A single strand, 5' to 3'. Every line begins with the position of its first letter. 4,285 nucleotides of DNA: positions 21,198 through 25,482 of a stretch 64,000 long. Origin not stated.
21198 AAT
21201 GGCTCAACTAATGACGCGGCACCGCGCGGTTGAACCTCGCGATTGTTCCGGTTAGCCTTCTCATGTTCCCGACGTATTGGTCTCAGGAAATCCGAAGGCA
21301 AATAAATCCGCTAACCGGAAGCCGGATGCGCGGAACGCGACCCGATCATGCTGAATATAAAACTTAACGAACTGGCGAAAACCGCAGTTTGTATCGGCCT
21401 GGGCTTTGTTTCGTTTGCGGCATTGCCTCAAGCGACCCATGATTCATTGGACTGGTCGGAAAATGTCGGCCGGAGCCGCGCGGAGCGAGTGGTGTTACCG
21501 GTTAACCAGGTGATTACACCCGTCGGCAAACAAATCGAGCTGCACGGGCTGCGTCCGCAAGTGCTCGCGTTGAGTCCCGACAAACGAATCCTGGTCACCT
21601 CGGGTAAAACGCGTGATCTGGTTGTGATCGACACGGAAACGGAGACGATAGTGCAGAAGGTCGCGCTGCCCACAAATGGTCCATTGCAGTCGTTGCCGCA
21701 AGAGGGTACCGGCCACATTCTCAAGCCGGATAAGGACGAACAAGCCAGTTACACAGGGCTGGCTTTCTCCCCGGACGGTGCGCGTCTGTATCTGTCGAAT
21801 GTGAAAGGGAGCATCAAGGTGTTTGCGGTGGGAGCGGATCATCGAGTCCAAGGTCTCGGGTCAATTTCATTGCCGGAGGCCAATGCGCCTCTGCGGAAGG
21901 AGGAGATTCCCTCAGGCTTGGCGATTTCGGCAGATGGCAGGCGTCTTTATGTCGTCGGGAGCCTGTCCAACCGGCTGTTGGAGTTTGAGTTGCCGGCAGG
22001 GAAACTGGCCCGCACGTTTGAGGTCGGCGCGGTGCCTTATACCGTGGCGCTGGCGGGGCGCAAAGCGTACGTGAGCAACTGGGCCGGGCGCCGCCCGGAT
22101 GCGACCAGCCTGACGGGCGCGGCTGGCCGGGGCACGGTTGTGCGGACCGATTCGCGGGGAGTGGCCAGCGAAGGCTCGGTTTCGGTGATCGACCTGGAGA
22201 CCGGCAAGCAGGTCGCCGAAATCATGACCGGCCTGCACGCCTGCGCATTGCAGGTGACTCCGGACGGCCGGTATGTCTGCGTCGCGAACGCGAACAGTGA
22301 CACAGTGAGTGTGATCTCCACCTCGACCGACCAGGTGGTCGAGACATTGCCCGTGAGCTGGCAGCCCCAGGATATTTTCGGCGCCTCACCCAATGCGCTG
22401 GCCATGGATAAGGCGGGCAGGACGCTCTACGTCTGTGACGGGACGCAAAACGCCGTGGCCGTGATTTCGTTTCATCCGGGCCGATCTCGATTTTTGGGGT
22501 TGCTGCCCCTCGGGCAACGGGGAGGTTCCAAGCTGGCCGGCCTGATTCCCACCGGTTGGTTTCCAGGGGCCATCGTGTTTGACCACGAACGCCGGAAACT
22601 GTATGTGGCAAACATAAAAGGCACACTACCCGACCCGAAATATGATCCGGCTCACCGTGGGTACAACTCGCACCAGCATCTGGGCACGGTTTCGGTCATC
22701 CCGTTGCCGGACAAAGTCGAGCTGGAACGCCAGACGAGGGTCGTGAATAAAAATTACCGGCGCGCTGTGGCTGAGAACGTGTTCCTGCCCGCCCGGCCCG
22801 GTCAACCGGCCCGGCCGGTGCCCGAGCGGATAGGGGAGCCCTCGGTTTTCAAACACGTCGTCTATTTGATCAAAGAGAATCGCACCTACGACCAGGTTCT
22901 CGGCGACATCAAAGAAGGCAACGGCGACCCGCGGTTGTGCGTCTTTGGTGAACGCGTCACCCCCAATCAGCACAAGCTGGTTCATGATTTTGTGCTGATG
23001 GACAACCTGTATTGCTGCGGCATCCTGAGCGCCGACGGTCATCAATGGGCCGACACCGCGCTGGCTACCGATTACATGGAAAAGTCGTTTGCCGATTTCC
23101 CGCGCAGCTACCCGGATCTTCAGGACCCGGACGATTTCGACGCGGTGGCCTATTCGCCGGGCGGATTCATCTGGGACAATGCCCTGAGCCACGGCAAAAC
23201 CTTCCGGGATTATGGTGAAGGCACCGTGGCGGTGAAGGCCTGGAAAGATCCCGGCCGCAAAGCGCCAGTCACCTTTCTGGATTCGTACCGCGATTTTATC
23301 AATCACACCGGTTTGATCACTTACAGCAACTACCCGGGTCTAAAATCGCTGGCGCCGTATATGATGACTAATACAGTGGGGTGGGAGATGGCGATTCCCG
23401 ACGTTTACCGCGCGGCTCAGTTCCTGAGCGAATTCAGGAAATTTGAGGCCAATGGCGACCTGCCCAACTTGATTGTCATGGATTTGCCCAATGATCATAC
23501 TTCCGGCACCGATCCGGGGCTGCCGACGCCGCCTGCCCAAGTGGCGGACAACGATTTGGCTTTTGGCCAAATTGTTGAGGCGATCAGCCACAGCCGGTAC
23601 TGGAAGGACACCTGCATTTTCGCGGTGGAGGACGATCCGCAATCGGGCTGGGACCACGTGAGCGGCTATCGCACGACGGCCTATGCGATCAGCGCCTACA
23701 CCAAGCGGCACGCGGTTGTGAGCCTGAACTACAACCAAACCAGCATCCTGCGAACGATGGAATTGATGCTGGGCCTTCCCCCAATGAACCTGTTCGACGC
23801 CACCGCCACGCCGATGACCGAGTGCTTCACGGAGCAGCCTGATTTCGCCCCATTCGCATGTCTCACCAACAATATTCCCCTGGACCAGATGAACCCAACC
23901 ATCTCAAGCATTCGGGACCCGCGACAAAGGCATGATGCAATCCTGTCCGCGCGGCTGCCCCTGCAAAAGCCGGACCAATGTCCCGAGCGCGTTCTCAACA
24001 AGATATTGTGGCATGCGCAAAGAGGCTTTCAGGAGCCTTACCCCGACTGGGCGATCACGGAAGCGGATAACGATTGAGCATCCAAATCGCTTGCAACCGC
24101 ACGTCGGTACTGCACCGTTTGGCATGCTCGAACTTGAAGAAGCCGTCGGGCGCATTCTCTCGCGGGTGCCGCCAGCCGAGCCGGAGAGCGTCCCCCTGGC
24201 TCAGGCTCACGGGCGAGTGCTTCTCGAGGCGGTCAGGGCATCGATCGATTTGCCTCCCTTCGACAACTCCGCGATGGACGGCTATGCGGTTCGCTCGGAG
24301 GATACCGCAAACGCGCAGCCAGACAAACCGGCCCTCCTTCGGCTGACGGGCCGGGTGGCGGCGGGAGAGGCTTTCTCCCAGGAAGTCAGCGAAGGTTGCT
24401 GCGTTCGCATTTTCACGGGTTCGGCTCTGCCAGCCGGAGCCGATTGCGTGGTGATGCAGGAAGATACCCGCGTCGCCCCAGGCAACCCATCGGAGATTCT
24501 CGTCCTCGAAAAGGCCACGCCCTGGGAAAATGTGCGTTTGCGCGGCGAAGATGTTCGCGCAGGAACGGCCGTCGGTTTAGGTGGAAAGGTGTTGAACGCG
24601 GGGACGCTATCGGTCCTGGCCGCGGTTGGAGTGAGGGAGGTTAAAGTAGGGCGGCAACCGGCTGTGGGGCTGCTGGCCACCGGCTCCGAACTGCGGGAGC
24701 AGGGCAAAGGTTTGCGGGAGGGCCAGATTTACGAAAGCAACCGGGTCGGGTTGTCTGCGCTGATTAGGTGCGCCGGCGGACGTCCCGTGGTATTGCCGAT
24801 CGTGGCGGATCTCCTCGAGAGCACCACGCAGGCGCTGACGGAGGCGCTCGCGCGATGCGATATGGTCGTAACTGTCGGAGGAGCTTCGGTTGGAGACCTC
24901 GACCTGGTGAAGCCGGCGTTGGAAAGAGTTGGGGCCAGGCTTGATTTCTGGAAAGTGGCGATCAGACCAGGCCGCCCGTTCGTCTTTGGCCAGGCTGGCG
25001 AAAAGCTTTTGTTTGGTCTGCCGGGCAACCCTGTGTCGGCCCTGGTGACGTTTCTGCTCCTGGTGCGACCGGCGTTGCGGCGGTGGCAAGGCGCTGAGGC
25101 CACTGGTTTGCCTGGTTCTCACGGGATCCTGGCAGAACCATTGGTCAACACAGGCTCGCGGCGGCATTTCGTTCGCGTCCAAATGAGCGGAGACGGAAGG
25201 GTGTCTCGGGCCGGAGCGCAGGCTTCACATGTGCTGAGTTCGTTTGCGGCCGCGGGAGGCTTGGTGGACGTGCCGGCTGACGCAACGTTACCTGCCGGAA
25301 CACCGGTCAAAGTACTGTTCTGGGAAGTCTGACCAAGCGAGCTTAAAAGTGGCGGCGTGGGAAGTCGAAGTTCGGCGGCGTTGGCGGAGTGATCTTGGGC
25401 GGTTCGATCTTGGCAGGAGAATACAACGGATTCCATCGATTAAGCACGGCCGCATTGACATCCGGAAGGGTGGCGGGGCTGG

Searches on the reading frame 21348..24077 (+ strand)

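Call 48: search_protein_families(library=pfam, proteins=[window:21348-24077:+], max_evalue=0.00001)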
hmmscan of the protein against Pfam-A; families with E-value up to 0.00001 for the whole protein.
window:21348-24077:+ (909 aa): 6 families
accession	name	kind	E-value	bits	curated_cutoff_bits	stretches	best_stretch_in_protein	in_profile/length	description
PF04185.19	Phosphoesterase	-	2.2e-11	44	23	1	533-810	102-355/356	Phosphoesterase family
PF10282.15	Lactonase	-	2e-10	40.8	21.7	0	293-377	240-322/344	Lactonase, 7-bladed beta-propeller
PF25174.1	Beta-prop_THOC3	-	1.4e-09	37.8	305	1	274-374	67-157/272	THOC3 beta-propeller domain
PF23393.2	Beta-prop_WDR90_POC16_2nd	-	1e-08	35.2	60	0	124-204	70-146/291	WDR90/POC16, second beta-propeller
PF08450.18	SGL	-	4.5e-08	33.4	26.3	0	186-216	134-164/246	SMP-30/Gluconolactonase/LRE-like region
PF21783.3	YNCE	-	3.1e-07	30.5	27.1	0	276-335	50-109/339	YNCE-like beta-propeller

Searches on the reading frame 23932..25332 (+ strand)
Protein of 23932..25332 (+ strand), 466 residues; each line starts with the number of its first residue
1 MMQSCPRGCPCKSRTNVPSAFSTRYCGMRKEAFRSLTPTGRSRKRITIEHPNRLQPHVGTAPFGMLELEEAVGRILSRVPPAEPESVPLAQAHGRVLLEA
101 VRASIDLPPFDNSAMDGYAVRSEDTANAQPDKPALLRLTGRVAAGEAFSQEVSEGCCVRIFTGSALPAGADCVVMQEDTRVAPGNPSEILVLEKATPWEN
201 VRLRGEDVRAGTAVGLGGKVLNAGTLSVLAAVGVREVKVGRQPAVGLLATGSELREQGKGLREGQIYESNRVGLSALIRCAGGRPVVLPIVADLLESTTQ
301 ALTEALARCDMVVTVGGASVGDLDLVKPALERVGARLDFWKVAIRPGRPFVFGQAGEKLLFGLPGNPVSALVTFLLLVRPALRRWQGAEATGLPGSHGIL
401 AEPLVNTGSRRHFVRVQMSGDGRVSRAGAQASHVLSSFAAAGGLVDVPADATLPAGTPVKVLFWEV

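Call 48: search_protein_families(library=pfam, proteins=[window:23932-25332:+], max_evalue=0.00001)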
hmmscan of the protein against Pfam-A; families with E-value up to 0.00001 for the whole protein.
window:23932-25332:+ (466 aa): 3 families
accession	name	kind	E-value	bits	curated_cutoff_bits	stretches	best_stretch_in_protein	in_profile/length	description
PF03453.22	MoeA_N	-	1.2e-47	162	30.8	1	67-233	2-160/160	MoeA N-terminal region (domain I and II)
PF00994.29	MoCF_biosynth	-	5.3e-26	91.5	26.6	1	247-383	2-143/144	Probable molybdopterin binding domain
PF03454.20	MoeA_C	-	8.2e-13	48.8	22.1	1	399-463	3-71/72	MoeA C-terminal region (domain IV)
